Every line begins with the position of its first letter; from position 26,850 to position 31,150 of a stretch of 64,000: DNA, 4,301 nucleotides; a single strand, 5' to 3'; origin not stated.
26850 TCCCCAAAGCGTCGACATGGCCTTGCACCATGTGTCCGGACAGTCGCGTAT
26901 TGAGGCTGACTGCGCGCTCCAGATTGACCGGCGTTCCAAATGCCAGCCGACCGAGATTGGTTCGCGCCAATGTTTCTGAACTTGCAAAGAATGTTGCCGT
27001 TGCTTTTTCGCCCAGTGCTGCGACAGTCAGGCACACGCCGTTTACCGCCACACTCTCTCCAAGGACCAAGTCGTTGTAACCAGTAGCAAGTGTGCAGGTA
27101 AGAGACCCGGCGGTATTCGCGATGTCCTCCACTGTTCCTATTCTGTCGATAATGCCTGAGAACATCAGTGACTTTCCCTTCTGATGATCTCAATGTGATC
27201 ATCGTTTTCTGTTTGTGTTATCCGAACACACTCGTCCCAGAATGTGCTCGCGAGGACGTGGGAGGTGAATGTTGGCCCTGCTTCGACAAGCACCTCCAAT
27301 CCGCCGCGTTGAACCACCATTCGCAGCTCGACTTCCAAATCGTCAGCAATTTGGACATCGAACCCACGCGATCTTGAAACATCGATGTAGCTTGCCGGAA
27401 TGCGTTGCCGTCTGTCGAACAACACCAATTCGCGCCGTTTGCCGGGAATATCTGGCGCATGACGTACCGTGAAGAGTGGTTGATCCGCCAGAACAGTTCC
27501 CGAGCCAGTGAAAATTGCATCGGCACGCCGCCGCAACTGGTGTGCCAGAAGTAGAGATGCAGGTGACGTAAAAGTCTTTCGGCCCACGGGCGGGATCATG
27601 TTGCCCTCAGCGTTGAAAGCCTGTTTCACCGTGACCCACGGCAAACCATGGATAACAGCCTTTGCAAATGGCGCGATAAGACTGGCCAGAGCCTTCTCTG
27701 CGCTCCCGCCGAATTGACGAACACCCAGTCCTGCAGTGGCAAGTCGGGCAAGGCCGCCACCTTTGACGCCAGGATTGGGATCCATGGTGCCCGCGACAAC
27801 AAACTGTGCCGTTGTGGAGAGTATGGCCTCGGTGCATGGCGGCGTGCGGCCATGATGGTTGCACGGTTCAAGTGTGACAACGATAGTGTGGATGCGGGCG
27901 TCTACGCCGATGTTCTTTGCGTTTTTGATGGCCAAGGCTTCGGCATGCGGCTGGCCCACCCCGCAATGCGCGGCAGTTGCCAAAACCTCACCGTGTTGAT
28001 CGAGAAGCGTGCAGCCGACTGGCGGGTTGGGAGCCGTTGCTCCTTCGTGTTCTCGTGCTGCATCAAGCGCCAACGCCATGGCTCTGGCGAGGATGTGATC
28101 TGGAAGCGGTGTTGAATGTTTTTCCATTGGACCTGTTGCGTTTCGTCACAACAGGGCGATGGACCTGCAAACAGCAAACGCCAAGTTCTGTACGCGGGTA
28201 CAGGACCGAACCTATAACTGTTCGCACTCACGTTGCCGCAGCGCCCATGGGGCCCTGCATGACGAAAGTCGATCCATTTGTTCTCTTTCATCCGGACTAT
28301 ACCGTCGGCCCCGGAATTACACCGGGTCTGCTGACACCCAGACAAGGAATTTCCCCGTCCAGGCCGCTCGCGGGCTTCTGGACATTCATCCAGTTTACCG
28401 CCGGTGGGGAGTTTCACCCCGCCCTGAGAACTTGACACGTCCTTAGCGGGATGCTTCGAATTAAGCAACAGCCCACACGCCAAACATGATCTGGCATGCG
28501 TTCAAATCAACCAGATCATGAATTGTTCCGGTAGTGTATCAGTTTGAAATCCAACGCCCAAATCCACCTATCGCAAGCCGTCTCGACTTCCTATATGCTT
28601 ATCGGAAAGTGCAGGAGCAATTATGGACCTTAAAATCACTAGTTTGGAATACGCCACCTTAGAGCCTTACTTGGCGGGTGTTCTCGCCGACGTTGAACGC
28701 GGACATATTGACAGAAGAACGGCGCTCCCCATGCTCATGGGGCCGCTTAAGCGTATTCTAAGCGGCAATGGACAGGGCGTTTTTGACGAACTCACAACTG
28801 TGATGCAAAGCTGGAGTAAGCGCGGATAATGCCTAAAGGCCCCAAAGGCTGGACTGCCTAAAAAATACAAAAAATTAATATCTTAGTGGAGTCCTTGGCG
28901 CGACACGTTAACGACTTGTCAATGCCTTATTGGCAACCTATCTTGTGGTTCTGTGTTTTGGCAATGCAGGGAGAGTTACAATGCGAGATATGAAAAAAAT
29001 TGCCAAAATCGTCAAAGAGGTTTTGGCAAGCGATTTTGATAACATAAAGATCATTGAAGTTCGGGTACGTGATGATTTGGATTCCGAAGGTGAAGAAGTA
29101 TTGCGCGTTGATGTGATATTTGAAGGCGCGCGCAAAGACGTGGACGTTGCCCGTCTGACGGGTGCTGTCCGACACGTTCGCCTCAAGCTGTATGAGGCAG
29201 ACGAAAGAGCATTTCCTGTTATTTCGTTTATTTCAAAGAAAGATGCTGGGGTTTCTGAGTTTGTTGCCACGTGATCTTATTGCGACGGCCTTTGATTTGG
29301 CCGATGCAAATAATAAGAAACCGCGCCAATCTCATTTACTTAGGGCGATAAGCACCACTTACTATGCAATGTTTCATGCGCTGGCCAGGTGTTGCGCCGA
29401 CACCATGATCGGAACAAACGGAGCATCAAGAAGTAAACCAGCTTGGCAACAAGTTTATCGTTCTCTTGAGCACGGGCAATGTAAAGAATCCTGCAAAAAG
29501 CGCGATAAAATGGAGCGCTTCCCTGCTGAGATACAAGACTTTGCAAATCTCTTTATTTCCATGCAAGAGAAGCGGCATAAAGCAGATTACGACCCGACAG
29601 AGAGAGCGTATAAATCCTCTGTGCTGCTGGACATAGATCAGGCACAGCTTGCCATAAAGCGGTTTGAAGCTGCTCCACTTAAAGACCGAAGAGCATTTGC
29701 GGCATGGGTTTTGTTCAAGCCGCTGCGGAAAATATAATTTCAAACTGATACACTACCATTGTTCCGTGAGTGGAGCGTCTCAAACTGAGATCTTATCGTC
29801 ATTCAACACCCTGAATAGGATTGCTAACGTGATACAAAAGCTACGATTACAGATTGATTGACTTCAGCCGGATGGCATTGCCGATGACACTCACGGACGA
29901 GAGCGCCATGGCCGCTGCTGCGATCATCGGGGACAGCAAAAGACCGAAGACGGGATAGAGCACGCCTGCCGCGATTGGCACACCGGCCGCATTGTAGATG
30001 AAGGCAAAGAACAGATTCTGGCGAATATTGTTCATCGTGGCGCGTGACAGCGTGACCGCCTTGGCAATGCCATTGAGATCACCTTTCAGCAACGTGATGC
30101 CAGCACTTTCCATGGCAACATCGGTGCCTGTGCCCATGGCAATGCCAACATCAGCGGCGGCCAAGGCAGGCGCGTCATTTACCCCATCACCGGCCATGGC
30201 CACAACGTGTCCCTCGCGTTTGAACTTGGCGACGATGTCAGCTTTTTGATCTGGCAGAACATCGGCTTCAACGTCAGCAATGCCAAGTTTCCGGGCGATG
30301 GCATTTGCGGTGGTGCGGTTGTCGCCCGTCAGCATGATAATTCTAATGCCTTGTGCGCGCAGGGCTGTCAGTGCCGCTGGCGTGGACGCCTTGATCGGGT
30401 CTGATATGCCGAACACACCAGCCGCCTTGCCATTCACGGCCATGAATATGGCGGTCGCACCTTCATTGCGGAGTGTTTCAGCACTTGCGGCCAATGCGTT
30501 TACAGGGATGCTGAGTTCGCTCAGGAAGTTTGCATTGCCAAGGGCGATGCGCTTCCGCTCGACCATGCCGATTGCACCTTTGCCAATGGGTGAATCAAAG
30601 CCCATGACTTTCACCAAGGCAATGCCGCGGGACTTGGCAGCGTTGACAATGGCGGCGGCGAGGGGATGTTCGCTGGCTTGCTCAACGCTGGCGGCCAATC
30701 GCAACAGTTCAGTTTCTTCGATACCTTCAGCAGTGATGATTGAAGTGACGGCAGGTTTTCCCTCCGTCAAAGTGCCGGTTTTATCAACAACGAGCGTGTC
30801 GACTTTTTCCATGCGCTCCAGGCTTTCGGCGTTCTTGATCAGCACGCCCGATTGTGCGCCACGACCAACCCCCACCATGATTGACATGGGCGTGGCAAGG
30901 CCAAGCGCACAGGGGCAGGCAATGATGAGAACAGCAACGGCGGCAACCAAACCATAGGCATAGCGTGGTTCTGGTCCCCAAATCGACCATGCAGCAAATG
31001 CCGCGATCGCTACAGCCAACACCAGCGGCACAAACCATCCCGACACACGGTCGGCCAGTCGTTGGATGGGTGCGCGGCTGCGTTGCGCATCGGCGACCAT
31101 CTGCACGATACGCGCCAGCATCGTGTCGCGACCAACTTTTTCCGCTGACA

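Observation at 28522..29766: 1.2-kb cargo cassette with perfect 21-bp terminal inverted repeats and 9-bp target-site-like duplication, but no transposase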

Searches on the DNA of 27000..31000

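Call 7: search_rna_families(source=window, start=27000, end=31000, threshold=evalue, max_evalue=1)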
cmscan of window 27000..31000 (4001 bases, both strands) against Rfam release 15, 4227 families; matches with E-value up to 1: 3.
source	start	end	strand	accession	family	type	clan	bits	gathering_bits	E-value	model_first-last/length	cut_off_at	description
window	28276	28435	-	RF00050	FMN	Cis-reg; riboswitch;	-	118.4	66.2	3.3e-28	1-138/138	no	FMN riboswitch aptamer (RFN element)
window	29050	29160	+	RF01210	snoU13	Gene; snRNA; snoRNA; CD-box;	CL00081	22.2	46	0.13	1-104/104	no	Small nucleolar RNA U13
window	30210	30261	-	RF00114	S15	Cis-reg; leader;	CL00121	21.9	39.5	0.056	1-117/117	no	Ribosomal S15 leader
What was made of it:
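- The FMN riboswitch is complete without it (call 7).
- Tried and rejected: Rfam: nothing significant inside the element (call 7).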

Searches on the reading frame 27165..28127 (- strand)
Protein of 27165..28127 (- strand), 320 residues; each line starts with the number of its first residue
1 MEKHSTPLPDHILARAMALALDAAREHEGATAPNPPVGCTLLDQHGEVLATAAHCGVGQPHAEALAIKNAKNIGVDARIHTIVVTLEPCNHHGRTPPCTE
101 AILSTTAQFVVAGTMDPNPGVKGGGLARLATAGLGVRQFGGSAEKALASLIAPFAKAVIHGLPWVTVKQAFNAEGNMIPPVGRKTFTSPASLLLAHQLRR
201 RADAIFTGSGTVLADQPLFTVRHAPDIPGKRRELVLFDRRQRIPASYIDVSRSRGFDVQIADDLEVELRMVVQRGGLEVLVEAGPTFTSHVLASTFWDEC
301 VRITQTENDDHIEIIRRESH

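Call 21: find_encoding_contigs(protein=window:27165-28127:-, flank=10000, max_places=10)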
Protein window:27165-28127:- (320 aa): no gene with exactly this product is on record in the collection.
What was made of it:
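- Tried and rejected: The exact RibD protein with the long start was not on record (call 21).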

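Call 63: find_homologous_proteins(query=window:27165-28079:-, max_evalue=1e-60)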
Query window:27165-28079:- (304 aa): 1367 proteins with E <= 1e-60 among 8000 candidates; the best 120 are listed.
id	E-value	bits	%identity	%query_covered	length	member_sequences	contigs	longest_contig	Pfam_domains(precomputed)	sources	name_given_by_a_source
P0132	1.1e-198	676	100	100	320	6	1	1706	PF00383.30,PF01872.23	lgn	-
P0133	1.3e-173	594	88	100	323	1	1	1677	PF00383.30,PF01872.23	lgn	-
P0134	2.1e-128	446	69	99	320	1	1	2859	PF00383.30,PF01872.23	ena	-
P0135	2.1e-128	446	68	99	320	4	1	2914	PF00383.30,PF01872.23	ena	-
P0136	9.8e-127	440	68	99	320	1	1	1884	PF00383.30,PF01872.23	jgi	jgi:diaminohydroxyphosphoribosylaminopyrimidine deaminase / 5-amino-6-(5-phosphoribosylamino)uracil 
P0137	2.5e-126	439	70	99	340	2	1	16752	PF00383.30,PF01872.23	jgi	jgi:diaminohydroxyphosphoribosylaminopyrimidine deaminase / 5-amino-6-(5-phosphoribosylamino)uracil 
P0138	5.5e-123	428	67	99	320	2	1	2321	PF00383.30,PF01872.23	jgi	jgi:diaminohydroxyphosphoribosylaminopyrimidine deaminase / 5-amino-6-(5-phosphoribosylamino)uracil 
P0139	5.2e-121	421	67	100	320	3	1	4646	PF00383.30,PF01872.23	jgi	jgi:diaminohydroxyphosphoribosylaminopyrimidine deaminase / 5-amino-6-(5-phosphoribosylamino)uracil 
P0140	8.0e-120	418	65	96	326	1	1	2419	PF00383.30,PF01872.23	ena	-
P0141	2.5e-119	416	66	98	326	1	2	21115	PF00383.30,PF01872.23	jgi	jgi:diaminohydroxyphosphoribosylaminopyrimidine deaminase / 5-amino-6-(5-phosphoribosylamino)uracil 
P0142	7.2e-119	414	68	96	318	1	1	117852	PF00383.30,PF01872.23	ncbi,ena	-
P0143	9.8e-119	414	66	97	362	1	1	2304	PF00383.30,PF01872.23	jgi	jgi:diaminohydroxyphosphoribosylaminopyrimidine deaminase / 5-amino-6-(5-phosphoribosylamino)uracil 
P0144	3.6e-118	412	66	95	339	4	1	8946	PF00383.30,PF01872.23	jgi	jgi:diaminohydroxyphosphoribosylaminopyrimidine deaminase / 5-amino-6-(5-phosphoribosylamino)uracil 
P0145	3.4e-117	409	65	98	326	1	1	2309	PF00383.30,PF01872.23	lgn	-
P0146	1.0e-116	407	64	99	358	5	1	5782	PF00383.30,PF01872.23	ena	-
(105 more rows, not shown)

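Call 65: find_encoding_contigs(protein=P0133, flank=5000, max_places=3)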
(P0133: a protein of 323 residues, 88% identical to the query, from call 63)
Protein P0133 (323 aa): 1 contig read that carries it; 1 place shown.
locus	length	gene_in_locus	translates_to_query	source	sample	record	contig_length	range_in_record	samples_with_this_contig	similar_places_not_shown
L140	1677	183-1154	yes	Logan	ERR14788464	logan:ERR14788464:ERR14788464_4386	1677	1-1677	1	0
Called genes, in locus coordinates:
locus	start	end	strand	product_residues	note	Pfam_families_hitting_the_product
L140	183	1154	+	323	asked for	PF00383:dCMP_cyt_deam_1, PF01872:RibD_C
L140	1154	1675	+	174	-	?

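Call 66: find_encoding_contigs(protein=P0137, flank=6000, max_places=3)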
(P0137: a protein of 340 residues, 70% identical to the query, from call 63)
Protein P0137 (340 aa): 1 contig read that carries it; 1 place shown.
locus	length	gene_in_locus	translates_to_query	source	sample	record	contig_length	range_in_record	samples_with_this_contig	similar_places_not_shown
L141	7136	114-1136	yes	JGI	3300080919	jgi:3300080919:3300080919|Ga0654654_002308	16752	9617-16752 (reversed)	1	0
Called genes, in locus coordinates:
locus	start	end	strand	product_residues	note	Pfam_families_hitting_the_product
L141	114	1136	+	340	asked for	PF00383:dCMP_cyt_deam_1, PF01872:RibD_C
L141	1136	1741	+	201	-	PF00677:Lum_binding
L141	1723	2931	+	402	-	PF00926:DHBP_synthase, PF00925:GTP_cyclohydro2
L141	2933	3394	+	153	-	PF00885:DMRL_synthase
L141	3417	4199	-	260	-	PF00561:Abhydrolase_1, PF12146:Hydrolase_4, PF12697:Abhydrolase_6, PF03096:Ndr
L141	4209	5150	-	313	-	PF00126:HTH_1, PF03466:LysR_substrate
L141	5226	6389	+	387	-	PF02746:MR_MLE_N, PF13378:MR_MLE_C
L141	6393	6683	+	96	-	PF02426:MIase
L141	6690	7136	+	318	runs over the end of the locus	PF04444:Dioxygenase_N, PF00775:Dioxygenase_C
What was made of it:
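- Tried and rejected: The nearest RibD relatives (88% and 70% identity) sit on contigs that end less than 200 nt upstream of ribD (calls 63, 65, 66).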
